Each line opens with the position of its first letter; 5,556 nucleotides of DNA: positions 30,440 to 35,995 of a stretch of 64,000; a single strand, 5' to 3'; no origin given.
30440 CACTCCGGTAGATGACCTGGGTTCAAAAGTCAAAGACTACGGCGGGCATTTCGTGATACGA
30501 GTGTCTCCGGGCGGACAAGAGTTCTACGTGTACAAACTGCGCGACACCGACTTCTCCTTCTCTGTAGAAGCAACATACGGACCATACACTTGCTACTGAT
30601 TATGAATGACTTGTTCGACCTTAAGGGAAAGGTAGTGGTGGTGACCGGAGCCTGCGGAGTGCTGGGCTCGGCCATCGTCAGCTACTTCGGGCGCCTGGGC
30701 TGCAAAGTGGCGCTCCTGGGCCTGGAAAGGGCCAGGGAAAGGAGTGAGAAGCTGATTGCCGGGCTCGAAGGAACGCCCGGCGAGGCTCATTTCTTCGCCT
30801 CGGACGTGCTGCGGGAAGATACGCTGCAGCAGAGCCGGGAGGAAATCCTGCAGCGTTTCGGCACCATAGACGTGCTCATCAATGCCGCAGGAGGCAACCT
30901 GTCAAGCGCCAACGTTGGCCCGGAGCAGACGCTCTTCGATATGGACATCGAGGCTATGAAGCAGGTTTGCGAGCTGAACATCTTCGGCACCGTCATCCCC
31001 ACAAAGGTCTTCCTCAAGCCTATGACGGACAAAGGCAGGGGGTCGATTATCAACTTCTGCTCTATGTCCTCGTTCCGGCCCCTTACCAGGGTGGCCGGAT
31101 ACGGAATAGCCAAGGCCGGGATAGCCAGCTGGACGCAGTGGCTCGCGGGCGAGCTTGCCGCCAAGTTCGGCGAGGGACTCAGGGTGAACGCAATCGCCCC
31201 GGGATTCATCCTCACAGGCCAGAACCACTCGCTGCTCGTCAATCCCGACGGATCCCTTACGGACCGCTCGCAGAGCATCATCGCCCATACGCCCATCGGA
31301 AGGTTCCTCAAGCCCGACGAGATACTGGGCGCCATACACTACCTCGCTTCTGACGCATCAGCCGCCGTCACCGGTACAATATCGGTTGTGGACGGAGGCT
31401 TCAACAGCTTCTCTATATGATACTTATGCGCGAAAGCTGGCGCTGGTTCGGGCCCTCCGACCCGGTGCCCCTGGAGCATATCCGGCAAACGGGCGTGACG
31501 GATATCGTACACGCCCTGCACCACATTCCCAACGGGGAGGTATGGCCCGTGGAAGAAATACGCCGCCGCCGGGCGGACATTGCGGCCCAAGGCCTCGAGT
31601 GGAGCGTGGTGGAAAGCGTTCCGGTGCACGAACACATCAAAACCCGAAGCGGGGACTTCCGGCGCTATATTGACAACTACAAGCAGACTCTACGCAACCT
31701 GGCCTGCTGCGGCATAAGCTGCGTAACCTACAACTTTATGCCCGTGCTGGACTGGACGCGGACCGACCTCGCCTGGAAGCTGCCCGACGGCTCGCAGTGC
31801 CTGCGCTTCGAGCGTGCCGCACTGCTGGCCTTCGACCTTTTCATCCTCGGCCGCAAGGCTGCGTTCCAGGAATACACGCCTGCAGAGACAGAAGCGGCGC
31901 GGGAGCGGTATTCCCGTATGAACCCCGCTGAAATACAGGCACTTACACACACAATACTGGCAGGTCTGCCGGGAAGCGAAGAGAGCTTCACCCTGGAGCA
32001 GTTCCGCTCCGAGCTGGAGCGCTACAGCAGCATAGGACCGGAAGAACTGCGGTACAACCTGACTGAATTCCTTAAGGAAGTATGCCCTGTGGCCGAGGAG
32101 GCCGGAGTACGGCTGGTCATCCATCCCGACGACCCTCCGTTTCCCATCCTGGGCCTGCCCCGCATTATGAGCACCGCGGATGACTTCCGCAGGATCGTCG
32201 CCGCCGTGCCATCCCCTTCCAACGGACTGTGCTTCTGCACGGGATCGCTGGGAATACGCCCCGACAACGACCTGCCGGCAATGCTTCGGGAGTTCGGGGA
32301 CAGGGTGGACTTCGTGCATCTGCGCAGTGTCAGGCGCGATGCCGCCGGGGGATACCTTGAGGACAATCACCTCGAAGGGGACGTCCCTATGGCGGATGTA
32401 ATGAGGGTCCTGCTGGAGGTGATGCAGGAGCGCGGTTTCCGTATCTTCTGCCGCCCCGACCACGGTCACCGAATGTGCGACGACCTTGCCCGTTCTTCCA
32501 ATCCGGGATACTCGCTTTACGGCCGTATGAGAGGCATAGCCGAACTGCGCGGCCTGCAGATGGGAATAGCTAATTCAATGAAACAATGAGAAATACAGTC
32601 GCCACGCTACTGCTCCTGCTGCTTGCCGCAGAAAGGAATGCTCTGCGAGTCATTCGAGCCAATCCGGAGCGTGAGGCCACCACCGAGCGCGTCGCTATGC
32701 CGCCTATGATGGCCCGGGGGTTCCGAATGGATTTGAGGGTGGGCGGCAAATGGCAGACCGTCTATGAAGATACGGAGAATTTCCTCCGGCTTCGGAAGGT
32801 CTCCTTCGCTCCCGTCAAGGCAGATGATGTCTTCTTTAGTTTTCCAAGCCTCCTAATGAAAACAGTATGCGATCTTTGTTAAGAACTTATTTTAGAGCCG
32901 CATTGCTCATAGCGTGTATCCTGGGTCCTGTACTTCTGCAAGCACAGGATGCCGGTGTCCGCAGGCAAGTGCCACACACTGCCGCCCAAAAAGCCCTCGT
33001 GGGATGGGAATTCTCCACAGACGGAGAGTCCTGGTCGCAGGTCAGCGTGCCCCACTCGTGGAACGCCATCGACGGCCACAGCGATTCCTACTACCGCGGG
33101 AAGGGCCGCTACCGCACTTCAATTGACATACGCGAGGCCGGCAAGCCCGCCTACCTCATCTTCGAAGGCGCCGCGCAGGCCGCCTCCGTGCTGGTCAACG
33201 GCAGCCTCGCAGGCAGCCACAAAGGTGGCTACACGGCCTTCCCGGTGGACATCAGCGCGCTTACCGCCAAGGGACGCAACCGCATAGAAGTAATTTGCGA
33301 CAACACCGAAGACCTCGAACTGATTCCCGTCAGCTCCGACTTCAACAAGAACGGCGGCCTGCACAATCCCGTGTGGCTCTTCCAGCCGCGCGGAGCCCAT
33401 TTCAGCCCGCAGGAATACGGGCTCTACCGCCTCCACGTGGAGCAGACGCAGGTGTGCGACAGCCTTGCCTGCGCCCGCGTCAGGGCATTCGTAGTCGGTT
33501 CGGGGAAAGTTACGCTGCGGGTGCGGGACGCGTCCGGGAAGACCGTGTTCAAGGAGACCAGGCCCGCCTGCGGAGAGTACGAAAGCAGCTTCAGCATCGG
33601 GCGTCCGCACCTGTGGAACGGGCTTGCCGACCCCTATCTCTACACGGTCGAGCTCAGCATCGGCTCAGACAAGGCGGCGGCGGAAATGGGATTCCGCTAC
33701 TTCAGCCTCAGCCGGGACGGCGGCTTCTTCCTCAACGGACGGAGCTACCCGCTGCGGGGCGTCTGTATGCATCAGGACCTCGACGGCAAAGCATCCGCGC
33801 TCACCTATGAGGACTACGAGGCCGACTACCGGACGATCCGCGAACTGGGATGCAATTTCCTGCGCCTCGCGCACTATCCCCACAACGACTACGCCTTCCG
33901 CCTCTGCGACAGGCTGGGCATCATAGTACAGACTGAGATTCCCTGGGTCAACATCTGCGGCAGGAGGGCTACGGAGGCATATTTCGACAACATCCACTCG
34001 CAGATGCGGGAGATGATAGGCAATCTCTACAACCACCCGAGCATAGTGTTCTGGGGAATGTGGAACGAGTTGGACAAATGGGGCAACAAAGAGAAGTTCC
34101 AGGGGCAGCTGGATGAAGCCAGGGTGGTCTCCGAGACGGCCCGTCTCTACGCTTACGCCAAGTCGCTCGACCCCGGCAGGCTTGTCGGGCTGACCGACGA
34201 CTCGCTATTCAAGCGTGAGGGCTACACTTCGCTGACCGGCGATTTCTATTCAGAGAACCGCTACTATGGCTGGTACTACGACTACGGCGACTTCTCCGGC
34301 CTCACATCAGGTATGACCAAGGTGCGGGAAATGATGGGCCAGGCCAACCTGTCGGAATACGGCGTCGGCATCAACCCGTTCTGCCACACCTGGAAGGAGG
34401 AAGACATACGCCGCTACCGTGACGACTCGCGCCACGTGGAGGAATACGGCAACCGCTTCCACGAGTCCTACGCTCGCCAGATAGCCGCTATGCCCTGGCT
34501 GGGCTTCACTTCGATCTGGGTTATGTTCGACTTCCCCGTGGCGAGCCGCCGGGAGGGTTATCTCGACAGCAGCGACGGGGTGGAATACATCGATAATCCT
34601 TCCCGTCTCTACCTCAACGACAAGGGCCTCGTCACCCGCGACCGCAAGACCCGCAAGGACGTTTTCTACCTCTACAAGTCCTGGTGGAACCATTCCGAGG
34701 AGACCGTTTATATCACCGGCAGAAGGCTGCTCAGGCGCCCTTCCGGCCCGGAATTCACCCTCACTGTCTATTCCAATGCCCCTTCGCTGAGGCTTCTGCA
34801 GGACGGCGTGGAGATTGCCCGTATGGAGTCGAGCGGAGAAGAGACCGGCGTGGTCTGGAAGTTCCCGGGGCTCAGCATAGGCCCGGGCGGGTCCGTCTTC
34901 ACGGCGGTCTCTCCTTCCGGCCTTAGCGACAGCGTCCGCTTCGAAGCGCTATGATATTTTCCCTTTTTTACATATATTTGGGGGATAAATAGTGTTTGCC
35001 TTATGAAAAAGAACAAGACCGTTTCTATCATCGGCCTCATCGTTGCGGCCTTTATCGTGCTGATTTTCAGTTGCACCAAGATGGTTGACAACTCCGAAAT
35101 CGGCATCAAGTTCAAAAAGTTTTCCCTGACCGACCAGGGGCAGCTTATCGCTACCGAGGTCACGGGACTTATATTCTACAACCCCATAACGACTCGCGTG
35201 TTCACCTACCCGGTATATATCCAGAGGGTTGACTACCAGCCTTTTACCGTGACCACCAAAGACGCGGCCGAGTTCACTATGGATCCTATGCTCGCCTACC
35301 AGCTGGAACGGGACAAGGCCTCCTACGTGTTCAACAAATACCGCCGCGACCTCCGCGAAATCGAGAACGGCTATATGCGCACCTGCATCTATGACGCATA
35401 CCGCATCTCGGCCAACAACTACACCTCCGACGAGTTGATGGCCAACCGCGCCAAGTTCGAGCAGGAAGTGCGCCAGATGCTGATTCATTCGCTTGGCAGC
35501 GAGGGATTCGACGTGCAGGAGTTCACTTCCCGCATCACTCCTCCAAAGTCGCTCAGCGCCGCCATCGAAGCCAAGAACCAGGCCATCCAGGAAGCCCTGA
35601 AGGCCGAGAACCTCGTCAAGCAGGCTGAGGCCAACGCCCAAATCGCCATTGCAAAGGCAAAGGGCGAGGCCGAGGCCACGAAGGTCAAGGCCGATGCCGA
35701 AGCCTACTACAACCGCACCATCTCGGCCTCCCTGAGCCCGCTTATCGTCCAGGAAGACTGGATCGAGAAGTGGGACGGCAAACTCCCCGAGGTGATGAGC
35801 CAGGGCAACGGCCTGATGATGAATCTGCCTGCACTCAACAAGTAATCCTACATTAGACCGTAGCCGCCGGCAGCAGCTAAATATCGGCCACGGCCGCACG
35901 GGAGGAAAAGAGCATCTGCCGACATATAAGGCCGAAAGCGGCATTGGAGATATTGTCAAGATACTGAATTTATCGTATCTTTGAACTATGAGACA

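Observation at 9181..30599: Trans-envelope-signalling Sus-like locus with no recognisable CAZyme; cargo is MBL hydrolases and modular surface lipoproteins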

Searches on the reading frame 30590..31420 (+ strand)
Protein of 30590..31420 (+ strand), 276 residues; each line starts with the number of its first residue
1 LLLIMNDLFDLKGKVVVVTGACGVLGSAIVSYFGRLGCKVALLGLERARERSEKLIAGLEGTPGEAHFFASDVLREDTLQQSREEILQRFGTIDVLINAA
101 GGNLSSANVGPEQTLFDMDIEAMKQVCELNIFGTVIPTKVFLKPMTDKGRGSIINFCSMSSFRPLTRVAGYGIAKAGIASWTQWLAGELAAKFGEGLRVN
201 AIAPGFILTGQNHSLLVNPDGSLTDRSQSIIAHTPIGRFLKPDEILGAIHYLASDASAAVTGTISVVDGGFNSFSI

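Call 5: search_protein_families(library=pfam, proteins=[window:30590-31420:+], max_evalue=0.01)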
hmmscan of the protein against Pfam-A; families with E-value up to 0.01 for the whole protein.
window:30590-31420:+ (276 aa): 4 families
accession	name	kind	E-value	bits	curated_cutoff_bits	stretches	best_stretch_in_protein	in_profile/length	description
PF13561.12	adh_short_C2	-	8.6e-41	140.5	27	1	25-272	8-236/236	Enoyl-(Acyl carrier protein) reductase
PF00106.31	adh_short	-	5.8e-39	134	26.6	1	14-214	1-189/195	short chain dehydrogenase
PF08659.16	KR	-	1.5e-07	32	22.6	1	16-164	3-142/180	KR domain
PF01370.27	Epimerase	-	1.6e-06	28.1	20.9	1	16-183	1-154/240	NAD dependent epimerase/dehydratase family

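Call 7: search_protein_families(library=ncbifam, proteins=[window:30590-31420:+], max_evalue=0.1)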
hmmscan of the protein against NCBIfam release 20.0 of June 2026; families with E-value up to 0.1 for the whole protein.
window:30590-31420:+ (276 aa): 232 families (the best 25 are shown)
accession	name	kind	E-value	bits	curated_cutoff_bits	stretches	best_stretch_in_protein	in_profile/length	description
NF006132.0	PRK08277.1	subfamily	4e-95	318.4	281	1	5-275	2-278/280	D-mannonate oxidoreductase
NF005559.1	PRK07231.1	subfamily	7.3e-49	166.5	215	1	11-271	2-247/249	glucose 1-dehydrogenase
NF005488.0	PRK07097.1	equivalog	4.6e-44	150.5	369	1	5-271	2-257/266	gluconate 5-dehydrogenase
NF006070.0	PRK08213.1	subfamily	2.6e-42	145.1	279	1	5-272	4-257/259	gluconate 5-dehydrogenase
NF005067.0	PRK06484.1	equivalog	5.3e-42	144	713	1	12-274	8-254/524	short chain dehydrogenase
NF009466.0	PRK12826.1-2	subfamily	1.1e-39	136.4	222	1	14-271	4-244/248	3-oxoacyl-ACP reductase FabG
NF004198.0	PRK05653.1-3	equivalog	3.1e-39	134.9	296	1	11-271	5-246/248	3-oxoacyl-ACP reductase FabG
NF049979.1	AlphHSDSHdhA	equivalog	1.4e-38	132.8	350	1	11-272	1-247/258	7alpha-hydroxysteroid dehydrogenase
NF005893.0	PRK07856.1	equivalog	1.6e-38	132.5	255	1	8-270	4-240/255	SDR family oxidoreductase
NF004791.0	PRK06138.1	equivalog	2e-38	132.2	312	1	10-271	2-249/252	SDR family oxidoreductase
NF005446.0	PRK07035.1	equivalog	2.1e-38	132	373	1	5-271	3-253/255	SDR family oxidoreductase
NF005095.0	PRK06523.1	subfamily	1.6e-37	129.5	231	1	7-270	4-256/261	oxidoreductase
NF004774.0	PRK06114.1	equivalog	2.1e-37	128.9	360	1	6-272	9-260/262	SDR family oxidoreductase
NF005853.0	PRK07774.1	equivalog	2.3e-37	128.7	303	1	9-271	2-246/250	SDR family oxidoreductase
TIGR01832.1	kduD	equivalog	8.5e-37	127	338.85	1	9-271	1-245/248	2-dehydro-3-deoxy-D-gluconate 5-dehydrogenase KduD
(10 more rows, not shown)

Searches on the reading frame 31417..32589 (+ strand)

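Call 5: search_protein_families(library=pfam, proteins=[window:31417-32589:+], max_evalue=0.01)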
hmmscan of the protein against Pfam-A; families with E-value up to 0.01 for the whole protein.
window:31417-32589:+ (390 aa): 2 families
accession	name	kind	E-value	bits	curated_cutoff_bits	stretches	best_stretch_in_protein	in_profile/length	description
PF03786.19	UxuA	-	6.5e-125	417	23.7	1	4-384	1-350/352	D-mannonate dehydratase (UxuA)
PF01261.30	AP_endonuc_2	-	8.3e-15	55.6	31.1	1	206-333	95-217/249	Xylose isomerase-like TIM barrel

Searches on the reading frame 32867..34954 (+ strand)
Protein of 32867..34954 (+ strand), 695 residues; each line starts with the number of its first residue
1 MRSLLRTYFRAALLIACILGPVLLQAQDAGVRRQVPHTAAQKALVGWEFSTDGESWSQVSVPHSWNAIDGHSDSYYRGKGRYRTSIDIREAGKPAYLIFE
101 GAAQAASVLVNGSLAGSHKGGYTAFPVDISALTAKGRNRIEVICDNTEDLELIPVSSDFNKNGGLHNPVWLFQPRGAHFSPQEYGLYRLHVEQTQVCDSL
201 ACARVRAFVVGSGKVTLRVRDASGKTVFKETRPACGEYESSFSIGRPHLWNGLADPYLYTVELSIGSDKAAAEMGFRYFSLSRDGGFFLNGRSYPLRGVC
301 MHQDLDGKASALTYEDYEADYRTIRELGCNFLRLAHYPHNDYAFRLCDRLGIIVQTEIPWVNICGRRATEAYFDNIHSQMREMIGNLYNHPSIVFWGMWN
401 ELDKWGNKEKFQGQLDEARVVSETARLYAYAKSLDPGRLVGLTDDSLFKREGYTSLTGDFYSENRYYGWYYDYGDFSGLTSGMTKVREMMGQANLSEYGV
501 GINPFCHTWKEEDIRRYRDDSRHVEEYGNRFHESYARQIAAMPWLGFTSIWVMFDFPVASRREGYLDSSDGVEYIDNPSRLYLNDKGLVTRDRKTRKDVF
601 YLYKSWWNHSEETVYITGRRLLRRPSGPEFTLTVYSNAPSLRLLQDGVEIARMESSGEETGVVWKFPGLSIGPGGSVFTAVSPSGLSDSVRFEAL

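Call 5: search_protein_families(library=pfam, proteins=[window:32867-34954:+], max_evalue=0.01)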
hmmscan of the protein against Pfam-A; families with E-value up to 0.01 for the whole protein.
window:32867-34954:+ (695 aa): 5 families
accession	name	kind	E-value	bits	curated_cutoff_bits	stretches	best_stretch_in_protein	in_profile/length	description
PF02836.23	Glyco_hydro_2_C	-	6.8e-25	88.3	21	1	283-608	4-299/302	Glycosyl hydrolases family 2, TIM barrel domain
PF02837.24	Glyco_hydro_2_N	-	1.3e-08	35.4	28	1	58-172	48-166/169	Glycosyl hydrolases family 2, sugar binding domain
PF22666.2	Glyco_hydro_2_N2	-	5.2e-05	23.8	27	1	81-146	51-119/167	Glycosyl hydrolase 2 galactose-binding domain-like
PF00703.27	Glyco_hydro_2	-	0.00018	22.7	23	1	214-277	37-109/109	Glycosyl hydrolases family 2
PF13364.12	BetaGal_ABD2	-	0.00044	21.4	23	1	65-148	20-110/112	Beta-galactosidase second all-beta domain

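Call 7: search_protein_families(library=ncbifam, proteins=[window:32867-34954:+], max_evalue=0.1)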
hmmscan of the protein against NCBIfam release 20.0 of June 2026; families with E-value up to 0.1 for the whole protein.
window:32867-34954:+ (695 aa): 13 families
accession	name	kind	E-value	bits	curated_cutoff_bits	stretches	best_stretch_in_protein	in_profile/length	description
NF050095.1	BetGlucuronLacZ4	equivalog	1.2e-118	397.1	950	1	49-665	29-639/666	beta-glucuronidase LacZ4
NF041462.1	GalA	equivalog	7.6e-50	169.8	900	1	48-654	38-617/763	beta-galactosidase GalA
NF007538.0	PRK10150.1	equivalog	2.6e-41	141.6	544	1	55-610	41-599/607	beta-glucuronidase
NF041463.1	GalB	equivalog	1.5e-39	135.6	900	1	33-408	77-485/869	beta-galactosidase GalB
NF049877.1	GlucurArabfur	equivalog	3.6e-29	101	1800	3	240-401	602-769/1400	beta-d-glucuronidase/beta-L-arabinofuranosidase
NF052611.1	beta_gal_Bga2A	equivalog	4.6e-27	94.4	999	1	79-402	114-458/1007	beta-galactosidase, LacZ type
NF007666.0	PRK10340.1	equivalog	2.5e-21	75.3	1284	1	81-407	112-454/1030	beta-galactosidase subunit alpha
NF007074.0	PRK09525.1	subfamily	1.5e-19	69.3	1221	1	82-404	124-465/1027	beta-galactosidase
NF049891.1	Bet1-4galacdseBT4156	equivalog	2.8e-18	65.2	1700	1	65-403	66-409/946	exo-beta-1,4-galactosidase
NF041100.1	betagal_LacZ_Ttogales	equivalog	1.9e-16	59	2000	1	240-410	276-451/1090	beta-galactosidase LacZ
NF049890.1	Bet1-4galacdseBT4151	equivalog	7.5e-13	47.3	1500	1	249-415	291-461/952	exo-beta-1,4-galactosidase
NF045579.1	rhamnoside_JR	domain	0.00087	19.5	50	1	62-146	24-110/123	glycosylhydrolase-like jelly roll fold domain-containing protein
NF049897.1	AlphaRhamBT4145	equivalog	0.024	12.6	1300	1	59-144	759-843/897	alpha-L-rhamnosidase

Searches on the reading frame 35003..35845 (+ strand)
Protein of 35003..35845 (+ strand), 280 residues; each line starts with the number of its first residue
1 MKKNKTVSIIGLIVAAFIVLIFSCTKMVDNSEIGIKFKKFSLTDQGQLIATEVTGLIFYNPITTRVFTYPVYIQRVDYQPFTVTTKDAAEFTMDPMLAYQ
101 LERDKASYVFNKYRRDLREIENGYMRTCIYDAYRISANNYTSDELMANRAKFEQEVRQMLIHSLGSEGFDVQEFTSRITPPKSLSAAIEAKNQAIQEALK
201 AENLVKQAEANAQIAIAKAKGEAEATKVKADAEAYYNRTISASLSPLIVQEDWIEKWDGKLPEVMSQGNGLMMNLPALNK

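Call 5: search_protein_families(library=pfam, proteins=[window:35003-35845:+], max_evalue=0.01)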
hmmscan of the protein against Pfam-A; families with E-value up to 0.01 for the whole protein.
window:35003-35845:+ (280 aa): 1 family
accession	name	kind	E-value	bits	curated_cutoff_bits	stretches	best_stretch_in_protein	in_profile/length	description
PF01145.31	Band_7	-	8.6e-23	81.7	23.6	1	27-211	2-175/176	SPFH domain / Band 7 family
